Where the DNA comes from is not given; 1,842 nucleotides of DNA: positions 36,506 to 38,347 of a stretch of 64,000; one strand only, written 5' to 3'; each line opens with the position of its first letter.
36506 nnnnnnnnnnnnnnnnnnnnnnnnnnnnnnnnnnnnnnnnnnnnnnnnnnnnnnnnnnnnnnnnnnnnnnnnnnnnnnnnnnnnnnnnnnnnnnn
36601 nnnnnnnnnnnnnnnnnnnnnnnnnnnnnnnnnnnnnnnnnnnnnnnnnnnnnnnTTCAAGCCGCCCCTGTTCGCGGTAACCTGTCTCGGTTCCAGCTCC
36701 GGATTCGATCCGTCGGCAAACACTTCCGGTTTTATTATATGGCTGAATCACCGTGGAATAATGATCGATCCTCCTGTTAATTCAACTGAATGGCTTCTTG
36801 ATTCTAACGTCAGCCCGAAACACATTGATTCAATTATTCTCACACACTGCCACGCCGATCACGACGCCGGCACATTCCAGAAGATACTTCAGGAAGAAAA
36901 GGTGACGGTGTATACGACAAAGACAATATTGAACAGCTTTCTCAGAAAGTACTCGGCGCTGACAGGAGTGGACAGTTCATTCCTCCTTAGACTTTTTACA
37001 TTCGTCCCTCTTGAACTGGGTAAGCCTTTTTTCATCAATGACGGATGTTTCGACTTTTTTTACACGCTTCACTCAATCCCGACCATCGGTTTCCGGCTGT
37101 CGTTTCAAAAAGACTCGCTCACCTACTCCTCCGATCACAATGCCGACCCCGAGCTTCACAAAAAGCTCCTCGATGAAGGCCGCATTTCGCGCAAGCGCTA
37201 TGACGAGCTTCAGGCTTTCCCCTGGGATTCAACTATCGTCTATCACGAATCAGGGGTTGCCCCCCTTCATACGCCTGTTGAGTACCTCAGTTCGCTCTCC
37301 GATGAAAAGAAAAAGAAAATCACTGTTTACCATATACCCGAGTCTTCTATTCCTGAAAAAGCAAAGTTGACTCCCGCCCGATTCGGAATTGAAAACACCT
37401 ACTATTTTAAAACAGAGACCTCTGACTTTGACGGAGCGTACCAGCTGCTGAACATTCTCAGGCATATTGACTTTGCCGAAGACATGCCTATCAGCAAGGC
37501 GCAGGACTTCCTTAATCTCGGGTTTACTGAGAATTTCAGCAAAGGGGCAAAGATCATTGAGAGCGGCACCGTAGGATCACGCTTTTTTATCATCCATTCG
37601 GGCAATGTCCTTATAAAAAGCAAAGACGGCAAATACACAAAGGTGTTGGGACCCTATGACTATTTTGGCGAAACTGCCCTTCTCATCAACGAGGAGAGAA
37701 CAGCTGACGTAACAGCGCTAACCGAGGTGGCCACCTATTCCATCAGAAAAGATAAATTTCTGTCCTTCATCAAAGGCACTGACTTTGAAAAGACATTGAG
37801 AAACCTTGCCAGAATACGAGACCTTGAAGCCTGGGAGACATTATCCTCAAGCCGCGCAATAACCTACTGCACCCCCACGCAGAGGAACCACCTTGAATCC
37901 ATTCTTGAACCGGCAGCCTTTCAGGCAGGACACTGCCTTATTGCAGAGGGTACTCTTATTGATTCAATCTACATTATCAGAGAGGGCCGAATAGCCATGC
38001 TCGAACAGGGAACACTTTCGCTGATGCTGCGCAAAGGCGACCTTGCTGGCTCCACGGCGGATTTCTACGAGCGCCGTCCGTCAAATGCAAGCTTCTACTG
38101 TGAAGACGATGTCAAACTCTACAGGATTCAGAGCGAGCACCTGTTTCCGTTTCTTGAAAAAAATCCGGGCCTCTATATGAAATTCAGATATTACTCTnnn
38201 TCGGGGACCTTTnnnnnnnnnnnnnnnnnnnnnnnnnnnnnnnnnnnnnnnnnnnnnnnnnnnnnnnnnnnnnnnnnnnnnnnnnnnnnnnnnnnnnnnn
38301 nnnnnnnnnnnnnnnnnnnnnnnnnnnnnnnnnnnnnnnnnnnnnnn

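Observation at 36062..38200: MBL-fold hydrolase fused to tandem cyclic-nucleotide-binding domains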

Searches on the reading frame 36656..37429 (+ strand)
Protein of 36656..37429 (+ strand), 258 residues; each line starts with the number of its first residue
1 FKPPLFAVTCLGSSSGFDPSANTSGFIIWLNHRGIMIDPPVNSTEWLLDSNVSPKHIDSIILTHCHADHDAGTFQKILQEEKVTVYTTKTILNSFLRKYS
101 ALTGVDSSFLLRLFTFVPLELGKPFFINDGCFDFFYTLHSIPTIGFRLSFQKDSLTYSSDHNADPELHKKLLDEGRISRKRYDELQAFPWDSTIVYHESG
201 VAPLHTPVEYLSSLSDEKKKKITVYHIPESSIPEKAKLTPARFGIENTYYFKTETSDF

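Call 48: search_solved_structures(query=window:36662-37429:+, max_evalue=10, show_alignments=3)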
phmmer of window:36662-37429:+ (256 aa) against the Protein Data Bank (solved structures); distinct sequences matched with E-value up to 10: 24.
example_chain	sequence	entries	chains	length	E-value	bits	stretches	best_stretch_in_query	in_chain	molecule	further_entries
1zkp_A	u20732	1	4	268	0.00028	23.9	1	6-165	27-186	hypothetical protein BA1088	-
7t28_A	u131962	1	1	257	0.00038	23.4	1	7-76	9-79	Putative metal-dependent hydrolase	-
1y44_A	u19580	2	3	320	0.014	18.3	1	40-147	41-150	Ribonuclease Z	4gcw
7u2r_A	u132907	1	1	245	0.019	17.9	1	8-184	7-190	Apyc1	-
2p4z_A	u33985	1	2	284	0.036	17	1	54-96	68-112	Metal-dependent hydrolases of the beta-lactamase superfamily II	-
7u2s_A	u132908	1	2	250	0.043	16.7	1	6-71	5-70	Apyc1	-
7e3v_A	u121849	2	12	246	0.052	16.4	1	28-98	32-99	UPF0173 metal-dependent hydrolase C7P97_11315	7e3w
3esh_A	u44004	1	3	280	0.062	16.2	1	43-72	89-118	Protein similar to metal-dependent hydrolase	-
7l0b_A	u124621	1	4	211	0.11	15.4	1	21-88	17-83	Hydroxyacylglutathione hydrolase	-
6kns_A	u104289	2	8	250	0.11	15.3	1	5-70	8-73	Putative metal-dependent hydrolase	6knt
3ie1_A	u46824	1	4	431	0.13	15.1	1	51-92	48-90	Ribonuclease TTHA0252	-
2dkf_A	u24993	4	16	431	0.13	15.1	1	51-92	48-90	metallo-beta-lactamase superfamily protein | Ribonuclease TTHA0252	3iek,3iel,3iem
3ie2_A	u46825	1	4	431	0.13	15.1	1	51-92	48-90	Ribonuclease TTHA0252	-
3idz_A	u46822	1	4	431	0.13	15.1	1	51-92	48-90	Ribonuclease TTHA0252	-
3ie0_A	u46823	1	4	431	0.13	15.1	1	51-92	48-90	Ribonuclease TTHA0252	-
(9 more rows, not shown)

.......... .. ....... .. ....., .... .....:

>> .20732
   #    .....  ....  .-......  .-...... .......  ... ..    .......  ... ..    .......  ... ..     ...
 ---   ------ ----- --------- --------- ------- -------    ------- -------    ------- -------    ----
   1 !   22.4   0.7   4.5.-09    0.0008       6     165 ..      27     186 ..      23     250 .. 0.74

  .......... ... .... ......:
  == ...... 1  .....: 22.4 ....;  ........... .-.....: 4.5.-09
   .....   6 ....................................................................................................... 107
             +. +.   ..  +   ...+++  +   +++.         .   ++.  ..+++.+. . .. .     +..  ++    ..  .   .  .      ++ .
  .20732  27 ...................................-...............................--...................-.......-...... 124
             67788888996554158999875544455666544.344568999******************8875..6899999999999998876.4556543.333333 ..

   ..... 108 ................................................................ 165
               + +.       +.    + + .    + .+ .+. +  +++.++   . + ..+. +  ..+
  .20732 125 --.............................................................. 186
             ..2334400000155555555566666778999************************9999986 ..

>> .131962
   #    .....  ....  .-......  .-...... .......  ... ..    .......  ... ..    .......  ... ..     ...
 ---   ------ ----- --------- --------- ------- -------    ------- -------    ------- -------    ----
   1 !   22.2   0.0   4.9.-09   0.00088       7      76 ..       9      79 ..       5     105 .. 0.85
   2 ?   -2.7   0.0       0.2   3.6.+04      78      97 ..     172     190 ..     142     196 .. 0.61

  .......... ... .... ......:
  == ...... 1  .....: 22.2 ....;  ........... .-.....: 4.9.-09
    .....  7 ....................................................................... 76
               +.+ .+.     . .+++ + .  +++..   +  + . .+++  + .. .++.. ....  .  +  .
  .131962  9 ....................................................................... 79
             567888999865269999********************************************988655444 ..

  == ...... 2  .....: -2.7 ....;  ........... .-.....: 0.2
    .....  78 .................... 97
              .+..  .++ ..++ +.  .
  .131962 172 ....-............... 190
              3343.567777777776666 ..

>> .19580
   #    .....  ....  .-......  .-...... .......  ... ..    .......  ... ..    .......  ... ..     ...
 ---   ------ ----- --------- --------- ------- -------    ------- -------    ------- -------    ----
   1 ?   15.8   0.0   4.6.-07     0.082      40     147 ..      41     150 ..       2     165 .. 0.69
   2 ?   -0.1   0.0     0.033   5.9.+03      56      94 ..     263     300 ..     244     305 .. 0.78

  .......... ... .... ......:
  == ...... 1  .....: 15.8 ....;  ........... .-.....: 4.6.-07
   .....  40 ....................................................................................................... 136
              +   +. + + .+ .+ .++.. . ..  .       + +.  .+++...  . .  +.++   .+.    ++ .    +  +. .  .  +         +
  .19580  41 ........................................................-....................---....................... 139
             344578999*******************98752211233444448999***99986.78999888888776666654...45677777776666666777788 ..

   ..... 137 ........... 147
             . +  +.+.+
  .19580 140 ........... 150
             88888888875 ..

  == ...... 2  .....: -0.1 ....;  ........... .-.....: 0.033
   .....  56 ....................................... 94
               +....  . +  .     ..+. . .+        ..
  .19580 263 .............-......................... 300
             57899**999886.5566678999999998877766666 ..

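Call 83: search_solved_structures(query=A3, max_evalue=0.1, show_alignments=3)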
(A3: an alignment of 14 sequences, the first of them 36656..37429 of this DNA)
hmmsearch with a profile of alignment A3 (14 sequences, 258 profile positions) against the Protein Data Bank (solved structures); distinct sequences matched with E-value up to 0.1: 33.
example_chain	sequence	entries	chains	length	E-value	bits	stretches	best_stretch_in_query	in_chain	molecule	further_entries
7t28_A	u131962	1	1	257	5.7e-09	38.7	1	8-165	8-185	Putative metal-dependent hydrolase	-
7u2s_A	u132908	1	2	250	2.8e-08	36.4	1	7-230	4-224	Apyc1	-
1zkp_A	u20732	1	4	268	7.8e-08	35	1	1-75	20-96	hypothetical protein BA1088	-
7u2r_A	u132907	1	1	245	1.6e-06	30.6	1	8-229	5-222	Apyc1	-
2p4z_A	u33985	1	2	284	0.00013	24.4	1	50-133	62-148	Metal-dependent hydrolases of the beta-lactamase superfamily II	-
6kns_A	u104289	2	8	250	0.00028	23.3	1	7-163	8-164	Putative metal-dependent hydrolase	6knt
7l0b_A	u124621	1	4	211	0.00034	23.1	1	25-89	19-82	Hydroxyacylglutathione hydrolase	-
2i7t_A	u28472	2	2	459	0.00057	22.3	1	52-168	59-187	Cleavage and polyadenylation specificity factor 73 kDa subunit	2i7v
6m8q_A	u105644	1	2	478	0.0006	22.2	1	52-168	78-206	Cleavage and polyadenylation specificity factor subunit 3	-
8t1q_A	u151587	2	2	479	0.00061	22.2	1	52-168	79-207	Cleavage and polyadenylation specificity factor subunit 3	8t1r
6v4x_H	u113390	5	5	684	0.0011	21.4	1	52-168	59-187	Cleavage and polyadenylation specificity factor subunit 3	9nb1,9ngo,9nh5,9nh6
7e3v_A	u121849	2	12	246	0.0031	19.9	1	31-114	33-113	UPF0173 metal-dependent hydrolase C7P97_11315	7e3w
1y44_A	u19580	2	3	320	0.0074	18.7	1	37-107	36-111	Ribonuclease Z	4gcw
8rbz_k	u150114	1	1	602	0.013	17.9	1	47-168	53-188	Integrator complex subunit 11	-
8rbx_k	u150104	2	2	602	0.013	17.8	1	47-168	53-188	Integrator complex subunit 11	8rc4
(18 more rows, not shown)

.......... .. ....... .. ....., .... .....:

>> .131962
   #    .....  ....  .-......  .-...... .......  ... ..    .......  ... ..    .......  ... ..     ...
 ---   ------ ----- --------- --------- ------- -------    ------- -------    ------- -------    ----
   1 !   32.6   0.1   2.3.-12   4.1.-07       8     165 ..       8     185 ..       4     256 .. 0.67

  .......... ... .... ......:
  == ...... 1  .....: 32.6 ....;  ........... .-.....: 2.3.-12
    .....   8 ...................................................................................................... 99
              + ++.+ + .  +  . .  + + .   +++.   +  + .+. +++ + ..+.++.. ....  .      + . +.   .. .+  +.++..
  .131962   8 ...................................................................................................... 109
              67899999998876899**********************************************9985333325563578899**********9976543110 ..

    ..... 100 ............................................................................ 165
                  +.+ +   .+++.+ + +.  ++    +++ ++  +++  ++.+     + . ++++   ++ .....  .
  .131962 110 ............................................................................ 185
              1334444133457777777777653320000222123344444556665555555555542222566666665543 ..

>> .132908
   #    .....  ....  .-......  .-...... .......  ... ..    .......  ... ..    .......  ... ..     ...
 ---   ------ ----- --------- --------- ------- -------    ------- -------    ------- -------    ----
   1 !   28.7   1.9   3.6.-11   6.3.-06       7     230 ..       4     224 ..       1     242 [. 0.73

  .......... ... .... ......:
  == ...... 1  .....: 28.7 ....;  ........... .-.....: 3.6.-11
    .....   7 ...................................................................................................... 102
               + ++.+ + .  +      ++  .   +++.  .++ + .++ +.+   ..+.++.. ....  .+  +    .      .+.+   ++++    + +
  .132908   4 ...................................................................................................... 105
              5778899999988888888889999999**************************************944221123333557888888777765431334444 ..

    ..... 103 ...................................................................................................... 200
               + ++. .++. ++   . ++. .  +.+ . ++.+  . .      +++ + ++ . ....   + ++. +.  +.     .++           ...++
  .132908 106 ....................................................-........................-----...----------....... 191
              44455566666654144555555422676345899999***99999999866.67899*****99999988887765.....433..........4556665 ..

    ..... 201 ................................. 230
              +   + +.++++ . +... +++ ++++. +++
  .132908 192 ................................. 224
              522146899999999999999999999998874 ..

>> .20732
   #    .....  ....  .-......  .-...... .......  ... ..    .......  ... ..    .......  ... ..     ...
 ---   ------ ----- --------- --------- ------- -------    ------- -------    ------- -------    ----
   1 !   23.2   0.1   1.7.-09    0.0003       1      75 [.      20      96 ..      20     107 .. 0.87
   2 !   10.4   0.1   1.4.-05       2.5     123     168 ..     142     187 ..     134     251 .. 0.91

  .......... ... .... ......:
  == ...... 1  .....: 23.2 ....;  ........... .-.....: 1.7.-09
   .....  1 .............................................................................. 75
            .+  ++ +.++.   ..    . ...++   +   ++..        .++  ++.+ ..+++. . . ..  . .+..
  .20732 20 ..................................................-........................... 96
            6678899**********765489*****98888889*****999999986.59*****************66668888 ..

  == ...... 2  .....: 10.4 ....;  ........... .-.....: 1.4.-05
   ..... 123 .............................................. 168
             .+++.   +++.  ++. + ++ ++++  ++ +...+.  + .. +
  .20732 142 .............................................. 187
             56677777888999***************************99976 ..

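Call 86: search_protein_families(library=pfam, proteins=[window:36656-37429:+], max_evalue=1)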
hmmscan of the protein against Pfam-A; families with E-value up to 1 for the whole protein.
window:36656-37429:+ (258 aa): 3 families
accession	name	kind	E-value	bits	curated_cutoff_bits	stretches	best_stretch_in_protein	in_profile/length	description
PF12706.13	Lactamase_B_2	-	2.5e-08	34.2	27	1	53-166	27-148/200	Beta-lactamase superfamily domain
PF00753.33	Lactamase_B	-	3.6e-07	30.8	22.7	1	26-104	9-90/196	Metallo-beta-lactamase superfamily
PF23023.1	Anti-Pycsar_Apyc1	-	0.036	14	50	1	11-73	8-70/250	Anti-Pycsar protein Apyc1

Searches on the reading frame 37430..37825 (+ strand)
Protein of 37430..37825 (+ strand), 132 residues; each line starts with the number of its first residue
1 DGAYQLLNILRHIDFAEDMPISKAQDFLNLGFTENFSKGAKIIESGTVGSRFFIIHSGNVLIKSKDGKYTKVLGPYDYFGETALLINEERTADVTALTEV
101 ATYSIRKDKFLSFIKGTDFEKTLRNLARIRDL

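Call 86: search_protein_families(library=pfam, proteins=[window:37430-37825:+], max_evalue=1)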
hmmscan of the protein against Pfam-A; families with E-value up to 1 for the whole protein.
window:37430-37825:+ (132 aa): 2 families
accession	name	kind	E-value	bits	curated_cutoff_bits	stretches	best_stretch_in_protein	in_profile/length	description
PF00027.35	cNMP_binding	-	9.3e-19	67.6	27.5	1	34-115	2-87/89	Cyclic nucleotide-binding domain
PF25562.1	CNBH_CNNM2_C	-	0.007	16.4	27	1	37-98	61-122/172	Metal transporter CNNM2-like, C-terminal CNBH domain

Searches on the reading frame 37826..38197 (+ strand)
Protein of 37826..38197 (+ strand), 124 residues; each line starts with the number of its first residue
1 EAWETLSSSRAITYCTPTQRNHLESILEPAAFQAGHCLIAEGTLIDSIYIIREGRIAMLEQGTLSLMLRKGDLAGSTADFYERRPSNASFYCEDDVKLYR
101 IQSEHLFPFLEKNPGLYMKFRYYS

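Call 86: search_protein_families(library=pfam, proteins=[window:37826-38197:+], max_evalue=1)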
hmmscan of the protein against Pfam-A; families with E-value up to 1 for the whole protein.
window:37826-38197:+ (124 aa): 1 family
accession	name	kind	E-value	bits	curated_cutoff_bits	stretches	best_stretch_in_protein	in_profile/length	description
PF00027.35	cNMP_binding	-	3.4e-10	40.2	27.5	1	32-113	4-89/89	Cyclic nucleotide-binding domain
